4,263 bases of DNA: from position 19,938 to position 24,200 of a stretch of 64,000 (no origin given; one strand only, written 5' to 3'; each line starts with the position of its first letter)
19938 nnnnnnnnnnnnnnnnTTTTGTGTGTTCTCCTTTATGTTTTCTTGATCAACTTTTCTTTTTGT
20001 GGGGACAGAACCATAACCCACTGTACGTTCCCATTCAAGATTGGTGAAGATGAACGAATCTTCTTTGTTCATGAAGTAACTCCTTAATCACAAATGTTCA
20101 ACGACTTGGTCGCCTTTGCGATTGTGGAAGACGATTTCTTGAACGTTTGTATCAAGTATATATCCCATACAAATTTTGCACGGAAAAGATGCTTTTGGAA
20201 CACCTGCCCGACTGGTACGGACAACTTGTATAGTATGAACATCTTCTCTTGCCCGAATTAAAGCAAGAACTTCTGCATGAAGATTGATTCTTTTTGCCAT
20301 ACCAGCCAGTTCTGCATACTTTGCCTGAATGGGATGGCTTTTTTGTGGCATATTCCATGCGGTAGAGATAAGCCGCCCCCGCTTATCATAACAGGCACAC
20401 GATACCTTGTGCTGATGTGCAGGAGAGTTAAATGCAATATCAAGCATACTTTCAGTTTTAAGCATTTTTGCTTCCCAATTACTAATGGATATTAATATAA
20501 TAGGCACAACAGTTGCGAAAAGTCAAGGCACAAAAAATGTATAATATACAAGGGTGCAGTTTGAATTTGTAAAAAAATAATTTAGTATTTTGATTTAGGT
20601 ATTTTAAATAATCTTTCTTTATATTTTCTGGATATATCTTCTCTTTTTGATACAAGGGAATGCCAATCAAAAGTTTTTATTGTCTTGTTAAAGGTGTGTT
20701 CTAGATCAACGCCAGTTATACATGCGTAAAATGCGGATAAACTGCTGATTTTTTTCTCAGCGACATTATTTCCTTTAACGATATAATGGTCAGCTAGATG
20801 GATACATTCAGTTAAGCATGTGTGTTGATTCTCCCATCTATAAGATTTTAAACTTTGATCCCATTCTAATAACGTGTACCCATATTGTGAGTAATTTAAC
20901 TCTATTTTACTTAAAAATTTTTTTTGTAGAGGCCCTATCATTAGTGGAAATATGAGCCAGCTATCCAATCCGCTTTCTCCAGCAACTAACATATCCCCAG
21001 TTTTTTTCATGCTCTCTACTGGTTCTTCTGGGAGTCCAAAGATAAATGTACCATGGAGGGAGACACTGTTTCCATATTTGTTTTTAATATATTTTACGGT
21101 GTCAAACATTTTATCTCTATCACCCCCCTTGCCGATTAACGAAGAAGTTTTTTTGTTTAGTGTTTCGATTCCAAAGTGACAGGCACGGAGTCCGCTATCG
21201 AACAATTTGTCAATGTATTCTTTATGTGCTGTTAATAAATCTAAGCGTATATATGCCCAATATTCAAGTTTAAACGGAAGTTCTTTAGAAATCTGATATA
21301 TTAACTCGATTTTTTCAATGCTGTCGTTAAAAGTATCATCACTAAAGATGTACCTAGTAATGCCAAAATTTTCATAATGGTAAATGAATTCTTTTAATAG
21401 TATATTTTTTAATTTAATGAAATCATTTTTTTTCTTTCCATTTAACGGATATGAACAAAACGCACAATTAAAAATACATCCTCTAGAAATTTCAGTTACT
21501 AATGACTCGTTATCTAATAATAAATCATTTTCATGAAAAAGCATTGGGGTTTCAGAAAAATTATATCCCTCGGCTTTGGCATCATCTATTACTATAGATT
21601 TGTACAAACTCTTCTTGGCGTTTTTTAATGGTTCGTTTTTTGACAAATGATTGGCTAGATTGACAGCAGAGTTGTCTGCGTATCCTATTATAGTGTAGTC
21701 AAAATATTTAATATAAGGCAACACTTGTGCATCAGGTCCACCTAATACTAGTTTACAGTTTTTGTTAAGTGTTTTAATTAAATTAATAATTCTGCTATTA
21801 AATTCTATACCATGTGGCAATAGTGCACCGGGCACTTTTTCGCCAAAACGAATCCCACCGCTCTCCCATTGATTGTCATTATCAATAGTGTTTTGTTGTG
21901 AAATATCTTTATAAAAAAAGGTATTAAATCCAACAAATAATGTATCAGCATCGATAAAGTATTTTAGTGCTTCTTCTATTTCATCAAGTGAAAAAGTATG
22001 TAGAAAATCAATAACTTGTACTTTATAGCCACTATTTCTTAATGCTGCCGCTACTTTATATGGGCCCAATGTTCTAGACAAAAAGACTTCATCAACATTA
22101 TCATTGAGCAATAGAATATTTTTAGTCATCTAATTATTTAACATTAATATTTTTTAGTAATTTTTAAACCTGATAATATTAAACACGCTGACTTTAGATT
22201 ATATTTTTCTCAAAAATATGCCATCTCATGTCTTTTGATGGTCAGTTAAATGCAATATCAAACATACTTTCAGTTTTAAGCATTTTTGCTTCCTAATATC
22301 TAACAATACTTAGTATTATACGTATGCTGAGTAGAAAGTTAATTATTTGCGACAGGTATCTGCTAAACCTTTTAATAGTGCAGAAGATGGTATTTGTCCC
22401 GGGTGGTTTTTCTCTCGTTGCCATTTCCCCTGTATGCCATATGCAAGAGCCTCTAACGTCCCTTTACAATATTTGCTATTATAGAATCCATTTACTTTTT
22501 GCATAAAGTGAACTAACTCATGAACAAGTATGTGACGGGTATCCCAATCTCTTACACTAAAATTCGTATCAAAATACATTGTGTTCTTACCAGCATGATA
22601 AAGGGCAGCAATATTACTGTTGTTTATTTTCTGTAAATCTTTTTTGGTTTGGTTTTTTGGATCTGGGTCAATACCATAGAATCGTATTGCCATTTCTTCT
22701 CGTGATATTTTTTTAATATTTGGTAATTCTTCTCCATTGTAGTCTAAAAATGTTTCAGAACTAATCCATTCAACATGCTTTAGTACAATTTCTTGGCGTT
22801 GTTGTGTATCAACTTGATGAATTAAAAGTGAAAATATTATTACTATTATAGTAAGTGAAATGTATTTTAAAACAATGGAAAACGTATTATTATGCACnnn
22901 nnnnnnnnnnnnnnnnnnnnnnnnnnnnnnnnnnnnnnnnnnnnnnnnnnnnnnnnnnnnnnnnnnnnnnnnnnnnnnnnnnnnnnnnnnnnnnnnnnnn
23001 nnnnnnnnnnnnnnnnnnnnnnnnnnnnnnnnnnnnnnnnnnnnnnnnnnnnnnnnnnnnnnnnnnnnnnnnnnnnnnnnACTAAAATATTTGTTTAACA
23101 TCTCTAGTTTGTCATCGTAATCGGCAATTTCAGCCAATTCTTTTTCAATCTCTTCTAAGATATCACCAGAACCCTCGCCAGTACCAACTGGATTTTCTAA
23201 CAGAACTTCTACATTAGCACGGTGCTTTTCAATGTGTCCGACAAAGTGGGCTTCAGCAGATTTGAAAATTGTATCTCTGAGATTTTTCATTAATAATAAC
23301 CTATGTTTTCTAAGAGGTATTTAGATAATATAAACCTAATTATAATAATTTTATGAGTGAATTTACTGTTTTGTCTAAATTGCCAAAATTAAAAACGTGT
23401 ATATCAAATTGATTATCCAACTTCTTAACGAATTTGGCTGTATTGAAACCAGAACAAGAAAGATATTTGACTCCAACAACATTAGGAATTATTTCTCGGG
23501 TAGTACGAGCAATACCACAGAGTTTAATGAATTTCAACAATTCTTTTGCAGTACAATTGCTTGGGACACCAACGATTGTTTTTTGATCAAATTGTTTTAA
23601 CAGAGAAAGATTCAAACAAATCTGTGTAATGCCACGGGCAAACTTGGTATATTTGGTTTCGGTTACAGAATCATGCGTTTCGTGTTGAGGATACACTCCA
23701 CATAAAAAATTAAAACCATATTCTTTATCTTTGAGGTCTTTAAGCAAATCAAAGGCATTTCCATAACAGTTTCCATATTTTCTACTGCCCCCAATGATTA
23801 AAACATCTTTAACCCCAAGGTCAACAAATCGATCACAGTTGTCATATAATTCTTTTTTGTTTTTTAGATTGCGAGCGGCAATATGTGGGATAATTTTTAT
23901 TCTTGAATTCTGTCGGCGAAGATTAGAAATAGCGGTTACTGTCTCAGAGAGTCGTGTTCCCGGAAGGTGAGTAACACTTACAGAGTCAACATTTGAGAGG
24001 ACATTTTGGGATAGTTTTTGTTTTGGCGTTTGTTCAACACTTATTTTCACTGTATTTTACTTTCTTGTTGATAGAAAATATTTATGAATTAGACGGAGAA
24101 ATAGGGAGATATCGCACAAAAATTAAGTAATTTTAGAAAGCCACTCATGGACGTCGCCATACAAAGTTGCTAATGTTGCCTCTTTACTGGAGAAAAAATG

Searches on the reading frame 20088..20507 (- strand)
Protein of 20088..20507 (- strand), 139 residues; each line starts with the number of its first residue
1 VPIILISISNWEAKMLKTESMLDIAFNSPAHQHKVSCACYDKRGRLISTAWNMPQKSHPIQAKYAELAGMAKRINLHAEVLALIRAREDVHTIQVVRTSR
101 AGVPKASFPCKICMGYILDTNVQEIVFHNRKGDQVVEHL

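Call 6: search_protein_families(library=pfam, proteins=[window:20088-20507:-])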
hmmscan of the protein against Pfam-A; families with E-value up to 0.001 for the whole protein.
window:20088-20507:- (139 aa): 1 family
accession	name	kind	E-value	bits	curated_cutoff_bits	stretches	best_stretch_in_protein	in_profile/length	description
PF00383.29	dCMP_cyt_deam_1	-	9.5e-08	32.3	25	1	26-128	16-101/102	Cytidine and deoxycytidylate deaminase zinc-binding region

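Call 7: search_protein_families(library=ncbifam, proteins=[window:20088-20507:-])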
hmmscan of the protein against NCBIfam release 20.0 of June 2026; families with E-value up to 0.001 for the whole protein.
window:20088-20507:- (139 aa): 0 families

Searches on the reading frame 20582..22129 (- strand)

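Call 6: search_protein_families(library=pfam, proteins=[window:20582-22129:-])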
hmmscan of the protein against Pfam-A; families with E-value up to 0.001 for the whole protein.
window:20582-22129:- (515 aa): 2 families
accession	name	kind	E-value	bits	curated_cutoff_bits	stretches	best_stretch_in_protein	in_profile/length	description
PF04055.27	Radical_SAM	-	4.6e-17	63.1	29.5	1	213-379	2-164/166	Radical SAM superfamily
PF02310.24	B12-binding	-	5.3e-05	23.5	32.1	0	106-158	63-120/121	B12 binding domain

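Call 7: search_protein_families(library=ncbifam, proteins=[window:20582-22129:-])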
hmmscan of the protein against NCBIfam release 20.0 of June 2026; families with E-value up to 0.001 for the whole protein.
window:20582-22129:- (515 aa): 16 families
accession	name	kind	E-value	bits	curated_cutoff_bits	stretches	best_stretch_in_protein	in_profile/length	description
TIGR04072.2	rSAM_ladder_B12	equivalog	1.3e-20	73.5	360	1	112-377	87-342/443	lipid biosynthesis B12-binding/radical SAM protein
TIGR04479.1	bcpD_PhpK_rSAM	subfamily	2.5e-16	59.2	600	1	157-381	186-406/504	PhpK family radical SAM P-methyltransferase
TIGR03471.1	HpnJ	equivalog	2.4e-13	49.8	577.6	1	214-378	202-359/472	hopanoid biosynthesis associated radical SAM protein HpnJ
TIGR04013.1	B12_SAM_MJ_1487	hypoth_equivalog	1.6e-11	43.7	251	1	114-261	59-203/382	TIGR04013 family B12-binding domain/radical SAM domain-containing protein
NF040542.1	rSAM_RCCLKC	equivalog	4.2e-10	39.4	450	1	113-373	67-339/423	arsinothricin biosynthesis radical SAM protein ArsL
NF038361.1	rSAM_Sden_1168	equivalog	1.5e-09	36.9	575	1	214-376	287-443/560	Sden_1168 family B12-binding radical SAM P-methyltransferase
TIGR04385.1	B12_rSAM_cofa1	equivalog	3.7e-09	36.3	450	1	143-376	123-356/438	B12 lower ligand biosynthesis radical SAM protein BzaD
NF050148.1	rSAM_ApyD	equivalog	2e-08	33.1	750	1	209-381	199-363/645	RiPP biosynthesis radical SAM protein ApyD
NF033070.1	rSAM_AprD4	equivalog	2.2e-07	30.1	500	1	214-382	201-364/456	AprD4 family radical SAM diol-dehydratase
TIGR04014.1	B12_SAM_MJ_0865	equivalog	3.9e-07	29.2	360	1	212-383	163-335/434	methyl-coenzyme M reductase glutamine C-methyltransferase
TIGR03975.1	rSAM_ocin_1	subfamily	8.8e-07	27.8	281.85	1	116-376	149-422/606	RiPP maturation radical SAM C-methyltransferase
TIGR00538.1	hemN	equivalog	1.5e-06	27.4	324.95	1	273-378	121-224/454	oxygen-independent coproporphyrinogen III oxidase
NF045585.1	rSAM_slr0320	equivalog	2e-05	23.3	775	1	212-329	238-355/511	photosystem II high light acclimation radical SAM protein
TIGR04367.1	HpnR_B12_rSAM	equivalog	8.4e-05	21.3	650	0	212-347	189-319/490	hopanoid C-3 methylase HpnR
TIGR02026.1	BchE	equivalog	0.00036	19.5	481.35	1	207-393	192-374/497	magnesium-protoporphyrin IX monomethyl ester anaerobic oxidative cyclase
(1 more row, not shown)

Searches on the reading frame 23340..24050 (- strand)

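Call 6: search_protein_families(library=pfam, proteins=[window:23340-24050:-])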
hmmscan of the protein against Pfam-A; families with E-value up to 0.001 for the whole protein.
window:23340-24050:- (236 aa): 1 family
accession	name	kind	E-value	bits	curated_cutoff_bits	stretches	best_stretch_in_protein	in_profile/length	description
PF02219.23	MTHFR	-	0.00037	20.4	24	0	22-139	42-167/287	Methylenetetrahydrofolate reductase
